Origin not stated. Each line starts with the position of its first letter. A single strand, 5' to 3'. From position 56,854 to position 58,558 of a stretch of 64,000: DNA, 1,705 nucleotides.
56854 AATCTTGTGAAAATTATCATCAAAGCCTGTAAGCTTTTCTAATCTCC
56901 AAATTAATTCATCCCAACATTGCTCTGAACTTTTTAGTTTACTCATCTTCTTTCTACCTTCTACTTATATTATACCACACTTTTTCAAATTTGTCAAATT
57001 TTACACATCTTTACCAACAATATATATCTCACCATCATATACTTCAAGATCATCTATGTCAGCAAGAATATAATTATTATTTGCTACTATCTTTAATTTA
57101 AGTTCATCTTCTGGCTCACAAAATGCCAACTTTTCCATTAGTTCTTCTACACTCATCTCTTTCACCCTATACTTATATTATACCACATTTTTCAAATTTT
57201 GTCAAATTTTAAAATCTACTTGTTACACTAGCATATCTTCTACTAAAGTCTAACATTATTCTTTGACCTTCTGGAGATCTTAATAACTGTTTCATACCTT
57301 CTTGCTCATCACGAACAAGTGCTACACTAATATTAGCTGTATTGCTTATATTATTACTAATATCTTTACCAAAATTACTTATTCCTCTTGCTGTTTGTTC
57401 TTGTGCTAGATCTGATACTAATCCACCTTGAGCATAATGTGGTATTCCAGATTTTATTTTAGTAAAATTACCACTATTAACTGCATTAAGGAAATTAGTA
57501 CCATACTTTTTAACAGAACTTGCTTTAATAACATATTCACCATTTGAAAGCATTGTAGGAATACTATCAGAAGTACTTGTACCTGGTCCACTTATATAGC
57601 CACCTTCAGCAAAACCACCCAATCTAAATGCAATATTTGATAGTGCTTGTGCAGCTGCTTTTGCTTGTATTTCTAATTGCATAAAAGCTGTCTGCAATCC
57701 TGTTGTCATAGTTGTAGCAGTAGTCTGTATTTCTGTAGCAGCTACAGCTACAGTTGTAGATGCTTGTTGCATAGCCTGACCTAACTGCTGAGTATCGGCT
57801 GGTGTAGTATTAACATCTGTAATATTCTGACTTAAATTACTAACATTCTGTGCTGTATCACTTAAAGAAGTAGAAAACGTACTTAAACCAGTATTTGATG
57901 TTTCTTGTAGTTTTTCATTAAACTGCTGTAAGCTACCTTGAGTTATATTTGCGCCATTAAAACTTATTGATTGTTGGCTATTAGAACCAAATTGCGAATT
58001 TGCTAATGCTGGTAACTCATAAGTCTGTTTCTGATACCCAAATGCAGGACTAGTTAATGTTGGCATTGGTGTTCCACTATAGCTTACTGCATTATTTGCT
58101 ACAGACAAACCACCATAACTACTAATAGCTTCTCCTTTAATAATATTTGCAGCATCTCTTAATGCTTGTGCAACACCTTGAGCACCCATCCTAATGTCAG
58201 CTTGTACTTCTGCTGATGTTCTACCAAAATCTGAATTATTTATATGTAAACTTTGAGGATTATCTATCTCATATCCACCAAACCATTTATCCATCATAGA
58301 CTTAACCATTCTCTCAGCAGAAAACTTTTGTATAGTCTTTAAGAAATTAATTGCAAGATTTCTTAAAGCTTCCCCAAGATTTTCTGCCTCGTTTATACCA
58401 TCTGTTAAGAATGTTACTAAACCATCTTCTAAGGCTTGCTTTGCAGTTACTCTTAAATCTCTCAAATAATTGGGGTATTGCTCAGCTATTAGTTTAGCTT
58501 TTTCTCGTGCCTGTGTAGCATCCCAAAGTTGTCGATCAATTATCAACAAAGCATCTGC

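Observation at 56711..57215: Three tandem copies of a ~45-bp consensus-promoter repeat, each followed by a small ORF, right after the tape-measure gene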

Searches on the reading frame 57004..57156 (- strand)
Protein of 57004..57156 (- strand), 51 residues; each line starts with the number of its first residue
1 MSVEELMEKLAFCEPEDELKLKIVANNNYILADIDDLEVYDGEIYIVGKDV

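Call 14: search_protein_families(library=pfam, proteins=[window:57004-57156:-], max_evalue=0.01)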
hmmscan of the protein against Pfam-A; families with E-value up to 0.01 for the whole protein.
seq(51 aa): 0 families

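Call 15: search_protein_families(library=phrogs, proteins=[window:57004-57156:-], max_evalue=0.01)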
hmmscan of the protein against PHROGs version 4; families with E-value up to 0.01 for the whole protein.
seq(51 aa): 0 families

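Call 23: find_homologous_proteins(query=window:57004-57156:-, max_evalue=0.01)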
Query seq(51 aa) (51 aa): 1 proteins with E <= 0.01 among 1 candidates.
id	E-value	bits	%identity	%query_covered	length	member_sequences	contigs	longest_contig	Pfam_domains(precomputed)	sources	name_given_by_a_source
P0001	1.4e-23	98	94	100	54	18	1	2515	-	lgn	-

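Call 56: predict_structure(protein=window:57004-57156:-)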
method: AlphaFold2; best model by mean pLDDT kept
length: 51 residues; sequences in the alignment: 1
mean_pLDDT: 73.1   pTM: 0.39
mean pLDDT of the five models: 73.1, 68.4, 67.3, 64.9, 57.0
residues with pLDDT >= 90: 0; 70-90: 38; 50-70: 12; < 50: 1
segments of 3 or more residues with pLDDT < 50: none
pLDDT, mean of each block of 10 residues (from residue 1): 72 68 79 77 72 38
secondary structure, 60 per line:
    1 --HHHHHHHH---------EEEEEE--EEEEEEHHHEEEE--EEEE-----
elements in order: H3-10 E20-25 E28-33 E37-40 E43-46

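Call 61: fold_search(model_id=the predicted structure, library=pdb)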
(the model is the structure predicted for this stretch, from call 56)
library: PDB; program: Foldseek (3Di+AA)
matches with E <= 10: 113; with E <= 0.001: 0
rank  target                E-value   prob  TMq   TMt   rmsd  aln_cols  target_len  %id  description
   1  6gap_A                1.4e+00  0.09  0.27  0.07  15.1        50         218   12  Crystal structure of the T3D reovirus sigma1 coiled coil tail and body (released 2018-04-25)
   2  6gap_C                1.6e+00  0.09  0.27  0.08  15.3        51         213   12  Crystal structure of the T3D reovirus sigma1 coiled coil tail and body (released 2018-04-25)
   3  7aih_M                1.9e+00  0.13  0.25  0.07   5.1        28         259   28  The Large subunit of the Kinetoplastid mitochondrial ribosome (released 2021-04-28)
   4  9s9i_B                2.0e+00  0.28  0.43  0.15   3.9        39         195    8  S. islandicus CdvA (non-polymerising mutant) (released 2026-01-28)
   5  6gap_B                2.3e+00  0.08  0.28  0.08  15.2        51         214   12  Crystal structure of the T3D reovirus sigma1 coiled coil tail and body (released 2018-04-25)
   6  7zjy_MODEL_1_A        2.9e+00  0.10  0.26  0.22   7.2        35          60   26  The NMR structure of the MAX67 effector from Magnaporthe Oryzae (released 2023-04-26)
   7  9s9i_A                3.1e+00  0.20  0.43  0.16   3.9        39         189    8  S. islandicus CdvA (non-polymerising mutant) (released 2026-01-28)
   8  1yfb_A                3.1e+00  0.13  0.30  0.29   5.3        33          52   21  The solution structure of the N-domain of the transcription factor abrB (released 2005-04-12)
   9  5wzm                  3.1e+00  0.11  0.29  0.13   6.4        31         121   32  Crystal structure of human secreted phospholipase A2 group IIE (released 2018-01-24)
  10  5y5e                  3.1e+00  0.11  0.29  0.13   6.4        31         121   32  Crystal structure of phospholipase A2 with inhibitor (released 2018-06-20)
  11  9s9g_M                3.3e+00  0.16  0.43  0.16   3.8        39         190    8  S. islandicus CdvA filament (X-ray) (released 2026-01-28)
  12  9s9g_L                3.3e+00  0.15  0.42  0.15   3.8        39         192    8  S. islandicus CdvA filament (X-ray) (released 2026-01-28)
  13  7xqc_C                3.6e+00  0.12  0.35  0.07   3.4        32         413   12  Crystal structure of N-terminal domain of Rv2908c fused with Maltose Binding Protein (MBP) (released 2023-05-17)
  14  9a4b_A                3.8e+00  0.13  0.30  0.16   4.7        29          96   24  Integrative model of ABRB-ATPE by crosslinking MS and deep learning (released 2024-09-18)
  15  2pvt                  4.1e+00  0.08  0.27  0.13   5.6        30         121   17  Crystal structure of a new isoform of phospholipase A2 from russells viper at 2.1 A resolution (released 2007-05-22)
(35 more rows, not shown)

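Call 62: fold_search(model_id=the predicted structure, library=viral)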
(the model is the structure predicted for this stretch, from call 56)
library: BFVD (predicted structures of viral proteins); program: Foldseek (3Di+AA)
matches with E <= 10: 494; with E <= 0.001: 0
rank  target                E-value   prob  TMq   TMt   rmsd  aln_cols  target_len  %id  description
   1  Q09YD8                7.8e-02  0.87  0.44  0.46   3.6        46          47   30  Uncharacterized protein [Lactococcus phage P008]
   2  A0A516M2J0            8.9e-02  0.63  0.35  0.34   4.7        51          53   22  (no name in the UniProt tables at hand)
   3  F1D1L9                3.1e-01  0.35  0.36  0.35   5.6        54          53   18  Uncharacterized protein ORF195 [Vibrio phage ICP1]
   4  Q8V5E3                6.4e-01  0.21  0.31  0.05   8.9        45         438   16  Cell attachment protein [Mammalian orthoreovirus 4]
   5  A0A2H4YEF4            6.9e-01  0.16  0.27  0.19   8.7        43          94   23  Head vertex assembly chaperone [Aeromonas phage Ah1]
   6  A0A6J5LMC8            8.4e-01  0.08  0.23  0.20   9.5        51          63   18  Uncharacterized protein [uncultured Caudovirales phage]
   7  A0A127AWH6            9.6e-01  0.41  0.49  0.28  11.3        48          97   21  Putative membrane protein [Bacillus phage SP-15]
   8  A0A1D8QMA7            1.1e+00  0.14  0.26  0.10   8.5        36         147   19  Protein fiber 1 [Pigeon adenovirus 2]
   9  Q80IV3                1.1e+00  0.13  0.26  0.09  12.0        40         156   18  Fifth late protein (Fragment) [Human adenovirus 8E]
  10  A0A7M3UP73            1.2e+00  0.54  0.51  0.06   3.7        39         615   15  Glycosyltransferase [Pyramimonas orientalis virus]
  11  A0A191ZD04            1.2e+00  0.20  0.31  0.17   5.4        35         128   14  Uncharacterized protein [Erwinia phage vB_EamP_Rexella]
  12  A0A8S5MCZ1            1.2e+00  0.18  0.39  0.38   4.8        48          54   14  Uncharacterized protein [Siphoviridae sp. cttxG5]
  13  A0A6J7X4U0            1.4e+00  0.08  0.27  0.18   9.0        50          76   16  Uncharacterized protein [uncultured Caudovirales phage]
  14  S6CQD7                1.5e+00  0.35  0.43  0.40   2.3        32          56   25  Uncharacterized protein [Streptococcus phage SP-QS1]
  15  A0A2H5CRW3            1.5e+00  0.28  0.41  0.19   4.1        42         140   17  Polyprotein (Fragment) [Maize-associated picornavirus]
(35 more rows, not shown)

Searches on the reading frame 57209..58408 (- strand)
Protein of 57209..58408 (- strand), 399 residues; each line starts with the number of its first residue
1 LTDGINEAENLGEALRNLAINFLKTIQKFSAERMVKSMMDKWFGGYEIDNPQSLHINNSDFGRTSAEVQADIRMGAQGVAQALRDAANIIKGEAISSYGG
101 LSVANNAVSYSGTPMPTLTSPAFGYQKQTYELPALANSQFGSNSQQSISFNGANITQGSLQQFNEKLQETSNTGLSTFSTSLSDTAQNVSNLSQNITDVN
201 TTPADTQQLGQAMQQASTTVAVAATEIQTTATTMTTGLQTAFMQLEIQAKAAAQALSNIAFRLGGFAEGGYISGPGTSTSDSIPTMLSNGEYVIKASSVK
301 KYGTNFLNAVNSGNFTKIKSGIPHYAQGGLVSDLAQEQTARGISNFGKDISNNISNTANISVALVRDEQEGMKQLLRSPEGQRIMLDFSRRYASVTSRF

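Call 27: find_related_loci(query=window:57209-58408:-, collection=viral_contigs, flank=6000)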
Query window:57209-58408:- (399 aa) in viral_contigs; peptide patterns used: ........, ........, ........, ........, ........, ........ (x = any residue, [..] = any of these).
17 stretches matched a pattern; 8 encode a relative of the query (tblastn E <= 1e-3); 8 distinct loci.
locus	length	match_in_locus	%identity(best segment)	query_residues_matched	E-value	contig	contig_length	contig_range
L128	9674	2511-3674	61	1-399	9e-151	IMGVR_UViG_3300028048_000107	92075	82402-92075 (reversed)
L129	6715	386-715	46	226-334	2e-22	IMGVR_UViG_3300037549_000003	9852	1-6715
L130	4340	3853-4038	65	265-332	3e-21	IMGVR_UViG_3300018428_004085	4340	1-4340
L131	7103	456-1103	30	1-399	5e-17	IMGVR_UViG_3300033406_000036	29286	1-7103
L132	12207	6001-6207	55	263-328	7e-16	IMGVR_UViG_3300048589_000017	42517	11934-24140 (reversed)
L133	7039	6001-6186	43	264-335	9e-11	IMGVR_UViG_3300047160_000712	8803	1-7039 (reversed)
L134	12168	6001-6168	43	281-335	2e-8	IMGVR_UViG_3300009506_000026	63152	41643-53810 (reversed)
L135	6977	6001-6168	43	281-335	2e-8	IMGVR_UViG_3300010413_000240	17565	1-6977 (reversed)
